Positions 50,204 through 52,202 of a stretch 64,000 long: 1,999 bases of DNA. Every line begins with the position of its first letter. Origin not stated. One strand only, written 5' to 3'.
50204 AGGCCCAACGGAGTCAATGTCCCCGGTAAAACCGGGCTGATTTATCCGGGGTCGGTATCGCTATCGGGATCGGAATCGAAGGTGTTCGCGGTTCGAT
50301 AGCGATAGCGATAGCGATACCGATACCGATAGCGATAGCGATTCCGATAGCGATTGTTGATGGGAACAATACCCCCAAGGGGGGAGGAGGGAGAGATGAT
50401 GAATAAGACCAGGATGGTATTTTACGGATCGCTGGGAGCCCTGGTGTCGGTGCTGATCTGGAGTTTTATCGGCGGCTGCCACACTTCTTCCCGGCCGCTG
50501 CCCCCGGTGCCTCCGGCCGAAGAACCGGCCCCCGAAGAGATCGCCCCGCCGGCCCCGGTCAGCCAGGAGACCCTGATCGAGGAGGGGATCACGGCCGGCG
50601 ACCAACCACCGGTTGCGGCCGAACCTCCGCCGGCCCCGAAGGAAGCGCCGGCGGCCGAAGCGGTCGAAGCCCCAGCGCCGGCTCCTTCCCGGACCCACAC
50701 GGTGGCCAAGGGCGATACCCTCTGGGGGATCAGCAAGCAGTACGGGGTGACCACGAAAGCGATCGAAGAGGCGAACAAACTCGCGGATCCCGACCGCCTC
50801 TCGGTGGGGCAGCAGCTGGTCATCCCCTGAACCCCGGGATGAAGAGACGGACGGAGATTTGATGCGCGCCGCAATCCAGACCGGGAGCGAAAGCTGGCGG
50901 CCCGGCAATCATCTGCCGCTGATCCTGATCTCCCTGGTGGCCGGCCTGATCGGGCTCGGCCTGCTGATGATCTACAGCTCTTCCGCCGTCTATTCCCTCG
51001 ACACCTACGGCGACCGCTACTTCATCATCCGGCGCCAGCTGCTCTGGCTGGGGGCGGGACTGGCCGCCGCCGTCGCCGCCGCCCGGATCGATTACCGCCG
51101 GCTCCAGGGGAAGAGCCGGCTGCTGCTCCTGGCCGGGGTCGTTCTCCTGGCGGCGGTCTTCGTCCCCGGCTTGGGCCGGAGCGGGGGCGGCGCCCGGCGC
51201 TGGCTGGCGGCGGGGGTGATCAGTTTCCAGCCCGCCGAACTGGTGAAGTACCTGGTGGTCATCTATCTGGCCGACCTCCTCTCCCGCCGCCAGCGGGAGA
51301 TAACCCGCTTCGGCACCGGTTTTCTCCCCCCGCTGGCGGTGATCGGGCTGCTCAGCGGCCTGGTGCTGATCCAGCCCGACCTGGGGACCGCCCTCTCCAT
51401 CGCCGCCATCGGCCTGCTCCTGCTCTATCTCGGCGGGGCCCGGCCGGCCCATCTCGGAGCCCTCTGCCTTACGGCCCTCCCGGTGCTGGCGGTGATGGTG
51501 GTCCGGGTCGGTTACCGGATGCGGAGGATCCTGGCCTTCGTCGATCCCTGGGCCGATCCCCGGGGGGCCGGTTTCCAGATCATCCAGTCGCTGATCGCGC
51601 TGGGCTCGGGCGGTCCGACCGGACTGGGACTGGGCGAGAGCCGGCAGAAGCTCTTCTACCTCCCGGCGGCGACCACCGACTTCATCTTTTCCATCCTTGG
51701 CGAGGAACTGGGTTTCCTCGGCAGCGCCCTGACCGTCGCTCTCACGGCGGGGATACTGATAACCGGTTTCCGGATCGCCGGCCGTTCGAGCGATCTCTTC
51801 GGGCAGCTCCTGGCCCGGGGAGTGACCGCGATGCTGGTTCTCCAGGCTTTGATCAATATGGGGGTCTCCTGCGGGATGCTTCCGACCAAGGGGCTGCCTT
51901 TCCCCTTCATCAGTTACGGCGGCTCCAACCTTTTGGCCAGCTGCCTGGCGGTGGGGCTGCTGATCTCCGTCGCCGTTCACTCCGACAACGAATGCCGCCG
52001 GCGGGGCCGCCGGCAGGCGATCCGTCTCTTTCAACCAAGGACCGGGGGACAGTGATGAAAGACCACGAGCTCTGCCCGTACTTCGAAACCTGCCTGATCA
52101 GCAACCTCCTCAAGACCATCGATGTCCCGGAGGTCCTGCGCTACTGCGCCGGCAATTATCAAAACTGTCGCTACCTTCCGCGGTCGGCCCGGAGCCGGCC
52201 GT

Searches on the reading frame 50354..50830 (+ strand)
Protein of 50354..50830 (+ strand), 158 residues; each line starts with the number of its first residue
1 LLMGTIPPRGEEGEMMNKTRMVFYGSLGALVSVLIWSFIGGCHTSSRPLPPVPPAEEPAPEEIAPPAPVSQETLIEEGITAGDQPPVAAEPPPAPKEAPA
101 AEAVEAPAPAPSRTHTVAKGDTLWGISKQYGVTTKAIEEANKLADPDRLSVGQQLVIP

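Call 3: search_protein_families(library=pfam, proteins=[window:50354-50830:+], max_evalue=1)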
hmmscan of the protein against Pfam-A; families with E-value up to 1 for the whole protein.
window:50354-50830:+ (158 aa): 6 families
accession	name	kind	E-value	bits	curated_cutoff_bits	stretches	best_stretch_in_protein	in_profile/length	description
PF01476.26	LysM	-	1.9e-17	63.4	20.9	1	115-158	1-43/43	LysM domain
PF23473.1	LysM3_LYK4_5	-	0.00027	21.4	29.3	1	114-145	4-35/48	LYK4/5 LysM3 domain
PF23457.1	LysM2_NFP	-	0.014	15.9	36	1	114-158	7-54/56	NFP LysM2 domain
PF23446.1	LysM1_NFP_LYK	-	0.05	14.9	36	1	122-158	17-54/60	NFP/LYK LysM1 domain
PF23472.1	LysM2_CERK1_LYK3_4_5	-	0.12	12.7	27.4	1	114-158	7-54/56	LYK3/4/5 LysM2 domain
PF07888.16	CALCOCO1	-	0.41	9.9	36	1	46-112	426-489/496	Calcium binding and coiled-coil domain (CALCOCO1) like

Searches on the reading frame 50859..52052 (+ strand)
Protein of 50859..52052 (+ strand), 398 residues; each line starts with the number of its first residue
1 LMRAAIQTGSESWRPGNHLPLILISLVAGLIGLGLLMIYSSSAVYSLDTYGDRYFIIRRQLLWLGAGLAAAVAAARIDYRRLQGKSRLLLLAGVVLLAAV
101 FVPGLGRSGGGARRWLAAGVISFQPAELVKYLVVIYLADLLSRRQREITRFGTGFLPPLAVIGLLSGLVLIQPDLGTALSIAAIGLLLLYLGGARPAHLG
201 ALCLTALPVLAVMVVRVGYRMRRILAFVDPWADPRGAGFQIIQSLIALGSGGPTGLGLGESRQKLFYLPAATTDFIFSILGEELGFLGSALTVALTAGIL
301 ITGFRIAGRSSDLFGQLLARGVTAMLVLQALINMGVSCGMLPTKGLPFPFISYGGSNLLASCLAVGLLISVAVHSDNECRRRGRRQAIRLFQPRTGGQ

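Call 3: search_protein_families(library=pfam, proteins=[window:50859-52052:+], max_evalue=1)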
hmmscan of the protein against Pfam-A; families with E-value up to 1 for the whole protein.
window:50859-52052:+ (398 aa): 1 family
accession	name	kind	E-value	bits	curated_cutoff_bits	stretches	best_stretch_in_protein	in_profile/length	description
PF01098.24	FTSW_RODA_SPOVE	-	1.8e-108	363.2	26.4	1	23-375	3-354/356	Cell cycle protein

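Call 4: search_protein_families(library=ncbifam, proteins=[window:50859-52052:+], max_evalue=1)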
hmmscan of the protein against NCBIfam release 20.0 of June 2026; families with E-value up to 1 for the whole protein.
window:50859-52052:+ (398 aa): 7 families
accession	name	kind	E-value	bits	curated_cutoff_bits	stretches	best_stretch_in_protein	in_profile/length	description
TIGR02614.1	ftsW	equivalog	2e-115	385.7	337.5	1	22-373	3-355/357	putative lipid II flippase FtsW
TIGR02615.1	spoVE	exception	7.5e-107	357.8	448.8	1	22-371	3-352/354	stage V sporulation protein E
TIGR02210.1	rodA_shape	equivalog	1.4e-90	304.1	336.7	1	22-375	3-356/357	rod shape-determining protein RodA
NF008042.0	PRK10774.1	equivalog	4.1e-74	250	493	1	22-373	38-390/405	cell division protein FtsW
NF008060.0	PRK10794.1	equivalog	3.2e-54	184.3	590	1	33-375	24-363/370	peptidoglycan glycosyltransferase MrdB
NF037961.1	RodA_shape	subfamily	3.4e-45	155.1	150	2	235-369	270-405/415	rod shape-determining protein RodA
NF002493.1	PRK01816.1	equivalog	0.039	14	75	1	143-188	28-74/143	terminus macrodomain insulation protein YfbV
